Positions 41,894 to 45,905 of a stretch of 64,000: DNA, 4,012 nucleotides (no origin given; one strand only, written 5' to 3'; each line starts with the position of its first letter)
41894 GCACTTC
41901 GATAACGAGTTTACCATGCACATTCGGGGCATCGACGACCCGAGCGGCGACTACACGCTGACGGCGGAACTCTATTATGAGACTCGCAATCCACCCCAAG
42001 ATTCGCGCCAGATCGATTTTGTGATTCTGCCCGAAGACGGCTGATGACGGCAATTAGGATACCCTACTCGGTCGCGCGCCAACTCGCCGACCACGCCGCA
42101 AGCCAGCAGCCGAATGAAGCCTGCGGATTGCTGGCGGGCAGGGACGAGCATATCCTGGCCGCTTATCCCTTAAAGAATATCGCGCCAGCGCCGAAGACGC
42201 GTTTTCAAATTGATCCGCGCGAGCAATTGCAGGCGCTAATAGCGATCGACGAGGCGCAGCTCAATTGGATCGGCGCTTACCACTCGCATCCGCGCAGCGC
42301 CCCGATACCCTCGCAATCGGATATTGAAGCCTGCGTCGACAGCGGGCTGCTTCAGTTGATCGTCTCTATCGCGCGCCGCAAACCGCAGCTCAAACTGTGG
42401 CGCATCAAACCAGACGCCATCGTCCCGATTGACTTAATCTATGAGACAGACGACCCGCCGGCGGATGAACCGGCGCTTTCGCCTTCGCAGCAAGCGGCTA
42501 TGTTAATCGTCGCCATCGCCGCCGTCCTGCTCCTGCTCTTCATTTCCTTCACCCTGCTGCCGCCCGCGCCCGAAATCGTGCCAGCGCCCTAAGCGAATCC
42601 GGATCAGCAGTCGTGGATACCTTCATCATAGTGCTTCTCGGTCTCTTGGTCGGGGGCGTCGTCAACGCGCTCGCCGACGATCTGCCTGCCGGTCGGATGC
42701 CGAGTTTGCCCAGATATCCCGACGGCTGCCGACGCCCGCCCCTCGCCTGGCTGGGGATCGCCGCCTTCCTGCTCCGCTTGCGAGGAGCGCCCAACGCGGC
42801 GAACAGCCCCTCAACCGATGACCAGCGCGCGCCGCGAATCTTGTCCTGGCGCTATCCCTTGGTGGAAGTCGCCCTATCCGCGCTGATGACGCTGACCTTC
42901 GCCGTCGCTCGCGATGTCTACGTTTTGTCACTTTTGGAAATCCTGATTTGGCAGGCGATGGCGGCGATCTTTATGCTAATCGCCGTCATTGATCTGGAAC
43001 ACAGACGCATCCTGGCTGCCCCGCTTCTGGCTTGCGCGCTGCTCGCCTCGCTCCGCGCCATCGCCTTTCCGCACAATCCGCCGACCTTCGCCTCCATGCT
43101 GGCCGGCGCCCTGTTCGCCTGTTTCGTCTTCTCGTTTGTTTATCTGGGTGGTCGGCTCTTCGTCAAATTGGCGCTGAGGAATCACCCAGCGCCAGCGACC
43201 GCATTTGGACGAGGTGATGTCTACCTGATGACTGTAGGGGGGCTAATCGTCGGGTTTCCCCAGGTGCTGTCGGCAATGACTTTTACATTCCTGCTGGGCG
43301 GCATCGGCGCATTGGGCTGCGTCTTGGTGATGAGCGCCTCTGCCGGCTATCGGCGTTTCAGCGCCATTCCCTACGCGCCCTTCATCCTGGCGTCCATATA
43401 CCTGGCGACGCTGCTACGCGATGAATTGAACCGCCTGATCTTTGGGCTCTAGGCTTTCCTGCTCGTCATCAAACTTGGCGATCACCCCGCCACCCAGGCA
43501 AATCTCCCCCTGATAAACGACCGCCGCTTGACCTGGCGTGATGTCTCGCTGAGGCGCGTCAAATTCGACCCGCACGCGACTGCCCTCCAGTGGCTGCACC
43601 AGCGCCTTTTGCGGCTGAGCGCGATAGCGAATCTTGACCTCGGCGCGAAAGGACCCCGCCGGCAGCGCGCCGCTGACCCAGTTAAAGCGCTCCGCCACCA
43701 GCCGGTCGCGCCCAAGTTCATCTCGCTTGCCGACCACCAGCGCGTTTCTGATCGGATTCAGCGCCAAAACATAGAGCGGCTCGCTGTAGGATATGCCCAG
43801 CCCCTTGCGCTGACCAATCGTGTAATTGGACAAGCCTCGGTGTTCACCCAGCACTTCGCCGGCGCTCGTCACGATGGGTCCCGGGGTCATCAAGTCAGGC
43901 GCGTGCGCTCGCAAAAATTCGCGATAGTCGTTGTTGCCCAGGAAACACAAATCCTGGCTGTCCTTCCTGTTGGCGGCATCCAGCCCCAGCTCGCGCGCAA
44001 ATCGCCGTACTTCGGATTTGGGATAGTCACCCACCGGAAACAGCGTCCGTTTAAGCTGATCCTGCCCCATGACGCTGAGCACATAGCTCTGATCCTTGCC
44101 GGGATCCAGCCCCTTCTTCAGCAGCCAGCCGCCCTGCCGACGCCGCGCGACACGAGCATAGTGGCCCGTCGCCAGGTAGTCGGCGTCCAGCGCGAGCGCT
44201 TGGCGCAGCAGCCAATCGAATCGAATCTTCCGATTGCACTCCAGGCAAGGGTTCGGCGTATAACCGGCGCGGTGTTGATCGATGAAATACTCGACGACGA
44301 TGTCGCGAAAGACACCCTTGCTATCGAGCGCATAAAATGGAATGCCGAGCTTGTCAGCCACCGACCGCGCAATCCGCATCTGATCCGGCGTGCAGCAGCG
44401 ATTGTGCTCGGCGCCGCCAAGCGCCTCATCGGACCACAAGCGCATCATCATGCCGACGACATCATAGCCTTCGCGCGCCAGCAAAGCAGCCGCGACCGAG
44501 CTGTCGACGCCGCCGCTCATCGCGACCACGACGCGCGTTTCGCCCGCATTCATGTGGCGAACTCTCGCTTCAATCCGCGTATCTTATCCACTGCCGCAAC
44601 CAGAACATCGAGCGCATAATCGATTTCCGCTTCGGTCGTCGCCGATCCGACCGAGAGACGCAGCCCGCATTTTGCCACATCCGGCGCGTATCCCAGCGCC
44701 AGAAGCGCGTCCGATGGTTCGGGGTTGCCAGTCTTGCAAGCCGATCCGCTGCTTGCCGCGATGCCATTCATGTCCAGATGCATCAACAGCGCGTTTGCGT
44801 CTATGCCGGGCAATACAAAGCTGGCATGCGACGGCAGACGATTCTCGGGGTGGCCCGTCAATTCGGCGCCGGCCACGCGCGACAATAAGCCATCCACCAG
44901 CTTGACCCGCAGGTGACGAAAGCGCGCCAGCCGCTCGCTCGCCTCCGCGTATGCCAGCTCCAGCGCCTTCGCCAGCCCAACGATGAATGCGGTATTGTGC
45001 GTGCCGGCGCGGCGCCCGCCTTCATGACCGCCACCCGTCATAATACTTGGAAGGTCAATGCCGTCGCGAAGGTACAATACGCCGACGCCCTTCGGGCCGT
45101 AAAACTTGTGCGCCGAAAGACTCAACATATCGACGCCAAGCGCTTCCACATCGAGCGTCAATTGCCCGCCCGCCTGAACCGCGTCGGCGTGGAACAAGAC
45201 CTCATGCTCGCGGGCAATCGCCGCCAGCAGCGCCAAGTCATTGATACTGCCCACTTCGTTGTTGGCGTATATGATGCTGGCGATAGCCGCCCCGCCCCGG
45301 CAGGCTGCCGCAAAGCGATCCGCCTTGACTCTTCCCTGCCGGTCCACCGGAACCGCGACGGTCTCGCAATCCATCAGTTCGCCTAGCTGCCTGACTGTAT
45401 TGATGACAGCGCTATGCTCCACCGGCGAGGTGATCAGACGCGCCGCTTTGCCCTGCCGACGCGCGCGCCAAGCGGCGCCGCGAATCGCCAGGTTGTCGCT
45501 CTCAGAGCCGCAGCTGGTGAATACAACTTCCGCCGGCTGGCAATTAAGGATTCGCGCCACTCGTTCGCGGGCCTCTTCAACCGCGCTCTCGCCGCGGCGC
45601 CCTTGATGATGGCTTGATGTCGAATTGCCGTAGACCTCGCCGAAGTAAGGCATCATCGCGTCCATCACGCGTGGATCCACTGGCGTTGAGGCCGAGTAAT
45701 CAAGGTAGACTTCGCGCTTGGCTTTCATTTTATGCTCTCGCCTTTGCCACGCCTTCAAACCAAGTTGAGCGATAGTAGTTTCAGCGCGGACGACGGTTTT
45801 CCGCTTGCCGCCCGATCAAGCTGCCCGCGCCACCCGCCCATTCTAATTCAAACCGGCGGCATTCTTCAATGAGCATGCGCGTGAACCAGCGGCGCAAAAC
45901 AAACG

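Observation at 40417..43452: Tightly coupled five-gene operon pairing a TM-anchored JAMM/MPN+ protease with an A24 intramembrane aspartyl peptidase, a ParB/Srx-fold protein, an ACT protein and an unknown 120-aa protein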

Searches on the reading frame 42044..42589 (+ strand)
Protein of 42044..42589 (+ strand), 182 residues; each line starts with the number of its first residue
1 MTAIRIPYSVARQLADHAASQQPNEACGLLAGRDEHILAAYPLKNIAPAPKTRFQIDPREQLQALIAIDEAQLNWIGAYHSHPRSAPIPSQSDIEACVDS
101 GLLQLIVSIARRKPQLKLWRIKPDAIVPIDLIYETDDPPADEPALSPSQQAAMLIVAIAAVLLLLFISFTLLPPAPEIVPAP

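Call 4: search_protein_families(library=pfam, proteins=[window:42044-42589:+], max_evalue=0.01)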
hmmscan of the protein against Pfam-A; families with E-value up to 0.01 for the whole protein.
window:42044-42589:+ (182 aa): 2 families
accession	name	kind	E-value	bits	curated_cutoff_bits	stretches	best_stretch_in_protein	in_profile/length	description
PF14464.11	Prok-JAB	-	1.4e-19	70.5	25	1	9-121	3-113/114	Prokaryotic homologs of the JAB domain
PF01398.27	JAB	-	0.0006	20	22.5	1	3-95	5-106/117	JAB1/Mov34/MPN/PAD-1 ubiquitin protease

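Call 5: search_protein_families(library=ncbifam, proteins=[window:42044-42589:+], max_evalue=0.01)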
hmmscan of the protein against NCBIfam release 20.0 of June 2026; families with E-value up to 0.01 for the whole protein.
window:42044-42589:+ (182 aa): 3 families
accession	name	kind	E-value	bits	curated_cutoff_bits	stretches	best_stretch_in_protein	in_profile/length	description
NF041370.1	desamp_Halo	equivalog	9.4e-25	87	130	1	8-125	5-125/133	desampylase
NF058523.1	6A-MBL_cap2_3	equivalog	5.8e-06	25.1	320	1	3-96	544-646/665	anti-phage 6A-MBL system cap2_3 protein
NF050170.1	CDNTaseCGASCap3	equivalog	0.003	17.8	200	1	22-97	35-117/153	CBASS system CD-NTase/cGAS isopeptidase Cap3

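Call 55: find_homologous_proteins(query=window:42044-42589:+)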
Query window:42044-42589:+ (182 aa): 184 proteins with E <= 0.001 among 711 candidates; the best 120 are listed.
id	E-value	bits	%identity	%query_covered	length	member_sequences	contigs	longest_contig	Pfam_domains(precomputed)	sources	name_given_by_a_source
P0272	3.3e-106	371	96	100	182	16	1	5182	PF14464.12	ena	-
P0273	2.9e-101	355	91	100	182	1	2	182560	PF14464.12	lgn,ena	-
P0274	2.2e-84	300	77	99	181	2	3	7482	PF01398.27,PF14464.12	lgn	-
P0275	8.7e-83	295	77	99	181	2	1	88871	PF01398.27,PF14464.12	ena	-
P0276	4.6e-82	292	75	100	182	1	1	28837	PF14464.12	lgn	-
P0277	9.0e-82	291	76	99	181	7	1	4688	PF01398.27,PF14464.12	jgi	-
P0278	4.0e-81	289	77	82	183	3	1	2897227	PF14464.12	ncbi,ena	-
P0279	7.7e-81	288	73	99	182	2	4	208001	PF01398.27,PF14464.12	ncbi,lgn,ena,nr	ncbi:MAG: M67 family metallopeptidase [Chloroflexi bacterium]|nr:M67 family metallopeptidase [Chloro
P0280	1.5e-80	287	75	99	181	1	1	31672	PF14464.12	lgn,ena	-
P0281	6.7e-80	285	73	99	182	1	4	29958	PF14464.12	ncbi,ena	-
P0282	1.8e-79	284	73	97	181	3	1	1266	PF14464.12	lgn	-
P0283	5.4e-79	282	73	98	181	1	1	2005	PF14464.12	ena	-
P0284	1.9e-78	280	73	98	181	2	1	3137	PF14464.12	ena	-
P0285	1.0e-77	278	72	99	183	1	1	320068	PF14464.12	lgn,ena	-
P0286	1.1e-77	278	71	99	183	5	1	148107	PF14464.12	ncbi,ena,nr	ncbi:MAG: M67 family metallopeptidase [Chloroflexi bacterium]|nr:M67 family metallopeptidase [Chloro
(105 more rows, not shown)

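Call 88: search_solved_structures(query=window:42044-42589:+, max_evalue=0.01)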
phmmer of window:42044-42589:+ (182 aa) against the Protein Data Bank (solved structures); distinct sequences matched with E-value up to 0.01: 4.
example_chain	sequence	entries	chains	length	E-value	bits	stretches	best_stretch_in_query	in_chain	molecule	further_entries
2kks_A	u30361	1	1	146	1e-17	67.9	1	12-133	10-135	Uncharacterized protein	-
5lda_A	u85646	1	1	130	1.5e-11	47.8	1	4-121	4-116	JAMM1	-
5ld9_A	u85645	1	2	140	2.6e-11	47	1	6-121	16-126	JAMM1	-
2kcq_A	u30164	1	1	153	7.2e-10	42.3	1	10-125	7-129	Mov34/MPN/PAD-1 family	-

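Call 95: search_protein_families(library=padloc, proteins=[window:42044-42589:+], max_evalue=0.001)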
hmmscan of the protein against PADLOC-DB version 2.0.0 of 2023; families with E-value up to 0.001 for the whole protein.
window:42044-42589:+ (182 aa): 16 families
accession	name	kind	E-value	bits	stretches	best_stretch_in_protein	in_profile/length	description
PDLC00890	JAB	-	5.6e-08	30.4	1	3-96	11-111/157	JAB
PDLC00895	JAB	-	3.2e-07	28.1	1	20-137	28-160/162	JAB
PDLC00894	JAB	-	3.8e-07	28.3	1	4-95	15-116/158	JAB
PDLC00896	JAB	-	4e-07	27.9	1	3-96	12-114/159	JAB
PDLC00907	JAB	-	3.2e-06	25.3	1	67-97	48-78/140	JAB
PDLC00891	JAB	-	1.1e-05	22.9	1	52-97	66-111/159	JAB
PDLC00898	JAB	-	1.4e-05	22.8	1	32-96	52-116/162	JAB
PDLC00902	JAB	-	5e-05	21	1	14-95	26-115/159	JAB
PDLC00905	JAB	-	5.1e-05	21.5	1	72-97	80-105/154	JAB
PDLC00893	JAB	-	7.1e-05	20.8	1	69-97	77-105/157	JAB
PDLC00887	JAB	-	7.5e-05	20.8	1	3-95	15-115/160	JAB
PDLC00906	JAB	-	0.00017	19.7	1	69-96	78-105/179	JAB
PDLC00901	JAB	-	0.00026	18.9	1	17-96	31-119/163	JAB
PDLC00827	E1-E2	-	0.00074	16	1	4-97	565-666/711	E1-E2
PDLC00838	E1-E2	-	0.00088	15.5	0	4-95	591-691/736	E1-E2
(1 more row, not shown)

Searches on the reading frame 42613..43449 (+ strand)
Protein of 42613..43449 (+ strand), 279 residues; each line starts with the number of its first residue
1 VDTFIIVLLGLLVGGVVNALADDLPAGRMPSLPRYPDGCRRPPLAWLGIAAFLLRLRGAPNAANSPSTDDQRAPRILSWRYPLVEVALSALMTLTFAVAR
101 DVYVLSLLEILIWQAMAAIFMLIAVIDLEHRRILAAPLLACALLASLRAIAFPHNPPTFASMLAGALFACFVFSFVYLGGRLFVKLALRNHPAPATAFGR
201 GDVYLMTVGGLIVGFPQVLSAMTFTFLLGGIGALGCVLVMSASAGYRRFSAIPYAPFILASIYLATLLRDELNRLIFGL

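Call 4: search_protein_families(library=pfam, proteins=[window:42613-43449:+], max_evalue=0.01)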
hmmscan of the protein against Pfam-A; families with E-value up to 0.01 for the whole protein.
window:42613-43449:+ (279 aa): 1 family
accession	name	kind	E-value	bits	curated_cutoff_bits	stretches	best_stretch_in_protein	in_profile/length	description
PF01478.23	Peptidase_A24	-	5.6e-10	40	26.5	1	116-233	3-103/104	Type IV leader peptidase family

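Call 5: search_protein_families(library=ncbifam, proteins=[window:42613-43449:+], max_evalue=0.01)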
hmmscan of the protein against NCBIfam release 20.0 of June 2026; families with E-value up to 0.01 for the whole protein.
window:42613-43449:+ (279 aa): 0 families

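Call 89: search_solved_structures(query=window:42613-43449:+, max_evalue=1)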
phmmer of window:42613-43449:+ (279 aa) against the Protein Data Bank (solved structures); distinct sequences matched with E-value up to 1: 0.

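Call 95: search_protein_families(library=padloc, proteins=[window:42613-43449:+], max_evalue=0.001)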
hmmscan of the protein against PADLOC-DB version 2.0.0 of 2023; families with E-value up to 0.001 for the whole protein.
window:42613-43449:+ (279 aa): 0 families

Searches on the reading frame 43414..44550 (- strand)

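Call 5: search_protein_families(library=ncbifam, proteins=[window:43414-44550:-], max_evalue=0.01)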
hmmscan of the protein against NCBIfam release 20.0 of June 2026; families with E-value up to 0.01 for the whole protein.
window:43414-44550:- (378 aa): 15 families
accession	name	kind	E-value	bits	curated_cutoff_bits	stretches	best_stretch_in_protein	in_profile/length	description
NF001138.1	PRK00143.1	equivalog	4.2e-129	430.4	284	1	6-357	1-345/345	tRNA 2-thiouridine(34) synthase MnmA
TIGR00420.1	trmU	equivalog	7.3e-105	350.7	236.95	1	6-357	2-351/351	tRNA 2-thiouridine(34) synthase MnmA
NF011258.0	PRK14664.1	equivalog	8.6e-85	285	680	1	4-359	5-347/362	tRNA 2-thiouridine(34) synthase MnmA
NF011259.0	PRK14665.1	equivalog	1.5e-62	211.7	364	1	5-358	6-359/360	tRNA 2-thiouridine(34) synthase MnmA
NF010587.0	PRK13980.1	equivalog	1.3e-05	24.5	255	1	2-36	29-65/267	NAD+ synthase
NF000848.1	PRK00074.1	equivalog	0.00016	20.4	400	1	3-26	212-235/512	glutamine-hydrolyzing GMP synthase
TIGR00884.1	guaA_Cterm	equivalog_domain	0.00018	21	338.75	1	3-27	15-39/310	glutamine-hydrolyzing GMP synthase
TIGR02432.1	lysidine_TilS_N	equivalog_domain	0.00019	21.5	93.6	0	106-132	83-109/189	tRNA lysidine(34) synthetase TilS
TIGR00268.2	TIGR00268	equivalog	0.00019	20.8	150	0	5-25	14-34/259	ATP-dependent sacrificial sulfur transferase LarE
NF002048.0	PRK00876.1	subfamily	0.00025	20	313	1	7-36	40-71/330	NAD(+) synthase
TIGR00032.1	argG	equivalog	0.0018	17.7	268.2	1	6-38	1-33/394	argininosuccinate synthase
NF001770.0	PRK00509.1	equivalog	0.0033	16.5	334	1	4-47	4-48/401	argininosuccinate synthase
TIGR00552.1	nadE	equivalog_domain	0.0059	15.9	63.65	0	3-35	21-55/251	NAD(+) synthase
NF003385.0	PRK04527.1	equivalog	0.0071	15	603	1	4-129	3-117/401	argininosuccinate synthase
TIGR00342.1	TIGR00342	equivalog_domain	0.0076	15.4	264.5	0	6-37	174-205/373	tRNA uracil 4-sulfurtransferase ThiI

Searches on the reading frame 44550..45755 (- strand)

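Call 5: search_protein_families(library=ncbifam, proteins=[window:44550-45755:-], max_evalue=0.01)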
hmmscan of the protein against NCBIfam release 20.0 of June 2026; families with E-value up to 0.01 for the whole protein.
window:44550-45755:- (401 aa): 24 families
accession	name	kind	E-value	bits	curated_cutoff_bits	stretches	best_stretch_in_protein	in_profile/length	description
TIGR03402.1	FeS_nifS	equivalog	5.9e-126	420.3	530.75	1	16-395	1-376/379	cysteine desulfurase NifS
NF010611.0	PRK14012.1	equivalog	4.4e-100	335.5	548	1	12-395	3-385/406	IscS subfamily cysteine desulfurase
TIGR02006.1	IscS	equivalog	1.6e-96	323.8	643.2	1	14-395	3-381/402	IscS subfamily cysteine desulfurase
TIGR03403.1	nifS_epsilon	equivalog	6.5e-94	314.9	587.7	1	16-394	1-378/382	NifS family cysteine desulfurase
TIGR03235.1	DNA_S_dndA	equivalog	1.3e-91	307.5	480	1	17-368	1-352/353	cysteine desulfurase DndA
NF002806.0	PRK02948.1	subfamily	5.7e-79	265.8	304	1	16-391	2-374/381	IscS subfamily cysteine desulfurase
TIGR01979.1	sufS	subfamily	8.2e-41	140.2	475.1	2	8-242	12-248/403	SufS family cysteine desulfurase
TIGR01977.1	am_tr_V_EF2568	hypoth_equivalog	4e-37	128.1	377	1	16-385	1-373/376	cysteine desulfurase family protein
NF041166.1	f2_encap_cargo1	exception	4.6e-35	121.8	800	2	9-233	240-464/623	family 2A encapsulin nanocompartment cargo protein cysteine desulfurase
TIGR01976.1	am_tr_V_VC1184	hypoth_equivalog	2e-28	99.8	352.35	1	12-232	16-234/401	cysteine desulfurase-like protein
NF006791.0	PRK09295.1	equivalog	2.4e-26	92.8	661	1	10-341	19-365/406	cysteine desulfurase SufS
NF008126.0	PRK10874.1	equivalog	1.8e-25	89.9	607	1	6-340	11-358/401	cysteine desulfurase CsdA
TIGR03392.1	FeS_syn_CsdA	equivalog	1e-24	87.4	493.6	1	5-231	7-233/398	cysteine desulfurase CsdA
NF040779.1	Sec_lyase_SclA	exception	3.9e-23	82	525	1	16-386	1-374/378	selenocysteine lyase SclA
TIGR03812.1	tyr_de_CO2_Arch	equivalog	2.6e-08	33.1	299.4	1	61-196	63-195/375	tyrosine decarboxylase MfnA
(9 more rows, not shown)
